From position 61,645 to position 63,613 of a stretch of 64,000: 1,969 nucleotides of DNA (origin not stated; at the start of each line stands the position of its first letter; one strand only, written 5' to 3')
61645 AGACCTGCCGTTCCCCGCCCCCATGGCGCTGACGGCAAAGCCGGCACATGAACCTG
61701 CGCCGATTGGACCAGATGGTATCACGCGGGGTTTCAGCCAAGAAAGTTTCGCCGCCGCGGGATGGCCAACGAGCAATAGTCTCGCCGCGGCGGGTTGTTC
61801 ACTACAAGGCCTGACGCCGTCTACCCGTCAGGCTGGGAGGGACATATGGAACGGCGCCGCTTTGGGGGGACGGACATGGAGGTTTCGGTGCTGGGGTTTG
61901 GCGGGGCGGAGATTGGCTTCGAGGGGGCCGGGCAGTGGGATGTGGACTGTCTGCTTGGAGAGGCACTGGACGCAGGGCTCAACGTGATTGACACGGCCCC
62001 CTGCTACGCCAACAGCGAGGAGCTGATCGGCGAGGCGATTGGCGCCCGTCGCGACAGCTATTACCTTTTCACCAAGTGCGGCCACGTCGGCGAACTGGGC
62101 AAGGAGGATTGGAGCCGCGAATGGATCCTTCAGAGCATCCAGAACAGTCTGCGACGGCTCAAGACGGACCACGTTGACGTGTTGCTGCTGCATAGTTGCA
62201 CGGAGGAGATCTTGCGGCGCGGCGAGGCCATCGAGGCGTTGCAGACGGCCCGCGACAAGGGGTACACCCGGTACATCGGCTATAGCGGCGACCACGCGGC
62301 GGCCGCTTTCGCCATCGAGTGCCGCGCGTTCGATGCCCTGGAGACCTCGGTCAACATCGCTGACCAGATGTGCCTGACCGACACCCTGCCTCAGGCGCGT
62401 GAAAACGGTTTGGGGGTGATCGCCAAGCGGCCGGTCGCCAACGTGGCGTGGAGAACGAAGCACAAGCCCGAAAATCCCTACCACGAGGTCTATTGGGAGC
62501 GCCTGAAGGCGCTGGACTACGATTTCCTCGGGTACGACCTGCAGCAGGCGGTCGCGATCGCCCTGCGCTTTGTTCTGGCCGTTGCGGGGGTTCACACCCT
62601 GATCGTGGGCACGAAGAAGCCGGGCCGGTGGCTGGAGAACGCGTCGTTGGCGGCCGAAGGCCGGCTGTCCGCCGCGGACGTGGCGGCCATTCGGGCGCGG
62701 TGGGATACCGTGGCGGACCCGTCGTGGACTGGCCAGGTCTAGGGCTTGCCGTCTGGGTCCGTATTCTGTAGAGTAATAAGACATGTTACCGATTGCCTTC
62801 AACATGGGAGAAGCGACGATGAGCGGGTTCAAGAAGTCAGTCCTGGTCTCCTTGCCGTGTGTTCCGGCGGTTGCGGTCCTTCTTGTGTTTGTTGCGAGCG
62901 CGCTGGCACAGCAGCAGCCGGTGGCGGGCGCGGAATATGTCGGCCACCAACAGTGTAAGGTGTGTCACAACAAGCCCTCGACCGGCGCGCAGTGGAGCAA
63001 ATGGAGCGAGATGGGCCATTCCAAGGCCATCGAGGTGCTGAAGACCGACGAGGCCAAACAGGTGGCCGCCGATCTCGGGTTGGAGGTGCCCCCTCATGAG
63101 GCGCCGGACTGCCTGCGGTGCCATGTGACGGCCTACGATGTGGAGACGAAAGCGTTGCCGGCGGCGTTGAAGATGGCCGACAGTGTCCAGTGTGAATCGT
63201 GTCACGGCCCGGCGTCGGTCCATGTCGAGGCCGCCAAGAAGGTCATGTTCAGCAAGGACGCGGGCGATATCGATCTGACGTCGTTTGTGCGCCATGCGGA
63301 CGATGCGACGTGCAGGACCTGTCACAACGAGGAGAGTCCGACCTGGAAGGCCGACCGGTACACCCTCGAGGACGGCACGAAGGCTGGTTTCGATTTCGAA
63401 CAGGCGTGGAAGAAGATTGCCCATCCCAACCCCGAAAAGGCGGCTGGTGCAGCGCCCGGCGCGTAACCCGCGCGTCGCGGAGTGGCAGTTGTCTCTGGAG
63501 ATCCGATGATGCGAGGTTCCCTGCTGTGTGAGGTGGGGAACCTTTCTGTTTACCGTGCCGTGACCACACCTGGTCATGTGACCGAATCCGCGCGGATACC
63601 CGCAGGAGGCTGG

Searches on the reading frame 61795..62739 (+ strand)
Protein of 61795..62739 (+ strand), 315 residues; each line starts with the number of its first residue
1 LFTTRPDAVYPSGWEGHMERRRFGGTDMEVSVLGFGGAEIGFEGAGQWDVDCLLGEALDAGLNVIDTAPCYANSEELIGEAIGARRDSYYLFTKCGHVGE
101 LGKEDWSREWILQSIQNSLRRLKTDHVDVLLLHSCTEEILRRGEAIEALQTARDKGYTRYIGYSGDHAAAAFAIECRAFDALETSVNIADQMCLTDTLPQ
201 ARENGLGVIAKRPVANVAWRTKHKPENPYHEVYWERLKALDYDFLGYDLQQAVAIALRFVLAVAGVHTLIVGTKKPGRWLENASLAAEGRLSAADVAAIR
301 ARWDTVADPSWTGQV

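Call 8: search_protein_families(library=ncbifam, proteins=[window:61795-62739:+], max_evalue=0.001)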
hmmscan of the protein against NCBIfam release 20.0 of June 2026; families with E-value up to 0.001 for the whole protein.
window:61795-62739:+ (315 aa): 8 families
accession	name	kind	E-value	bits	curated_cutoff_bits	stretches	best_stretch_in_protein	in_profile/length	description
NF049922.1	MethglyxlRedYdjG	equivalog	8.4e-18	64.4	550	1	18-214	1-220/326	NADH-dependent methylglyoxal reductase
NF008377.0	PRK11172.1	equivalog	7.3e-14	51.6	327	1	55-165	23-130/267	2,5-didehydrogluconate reductase DkgB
TIGR01293.1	Kv_beta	subfamily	4.8e-11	42.3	365.4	1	19-165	2-153/319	voltage-dependent potassium channel subunit beta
NF011432.0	PRK14863.1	equivalog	1.5e-07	31.3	244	1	50-208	34-186/292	bifunctional regulator KidO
NF008598.0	PRK11565.1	equivalog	5.1e-07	29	425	1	47-164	27-138/275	2,5-didehydrogluconate reductase DkgA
NF007695.0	PRK10376.1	subfamily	2.3e-06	26.9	280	1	52-165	44-166/290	oxidoreductase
NF007388.0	PRK09912.1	subfamily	3.2e-06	26.3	448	1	54-167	49-171/346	L-glyceraldehyde 3-phosphate reductase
NF007912.0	PRK10625.1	equivalog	1.2e-05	24.9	415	0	19-72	2-54/346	NADP(H)-dependent aldo-keto reductase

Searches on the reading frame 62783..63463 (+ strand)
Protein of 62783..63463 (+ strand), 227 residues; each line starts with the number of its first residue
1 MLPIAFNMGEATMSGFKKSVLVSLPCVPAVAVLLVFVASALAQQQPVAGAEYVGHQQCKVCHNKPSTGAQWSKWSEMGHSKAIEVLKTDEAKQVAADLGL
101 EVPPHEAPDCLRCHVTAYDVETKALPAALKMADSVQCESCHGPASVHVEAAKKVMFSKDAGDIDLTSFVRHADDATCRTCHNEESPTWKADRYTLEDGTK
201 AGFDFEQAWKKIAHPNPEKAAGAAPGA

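Call 24: search_protein_families(library=pfam, proteins=[window:62783-63463:+], max_evalue=0.05)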
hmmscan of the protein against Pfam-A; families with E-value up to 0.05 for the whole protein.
window:62783-63463:+ (227 aa): 7 families
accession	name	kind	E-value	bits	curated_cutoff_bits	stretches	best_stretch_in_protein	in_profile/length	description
PF13435.11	Cytochrome_C554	-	2.6e-17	64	20.8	1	57-142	1-84/84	Cytochrome c554 and c-prime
PF22113.1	Mtrc-MtrF_II-IV_dom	-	5.6e-10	39.4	30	1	45-188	18-170/176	Outer membrane cytochrome MtrC/MtrF-like, domains II/IV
PF14522.11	Cytochrome_C7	-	1.6e-06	28.3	24.8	2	55-141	13-66/67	Cytochrome c7 and related cytochrome c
PF14537.11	Cytochrom_c3_2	-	6.2e-05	23.8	25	1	109-185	8-68/79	Cytochrome c3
PF02085.21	Cytochrom_CIII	-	0.0018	19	22.9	0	55-141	30-101/101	Class III cytochrome C family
PF00684.25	DnaJ_CXXCXGXG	-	0.0064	17.2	32.7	0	108-146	16-53/65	DnaJ central domain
PF09699.15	Paired_CXXCH_1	-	0.0089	16.1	20.6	0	106-143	5-38/41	Doubled CXXCH motif (Paired_CXXCH_1)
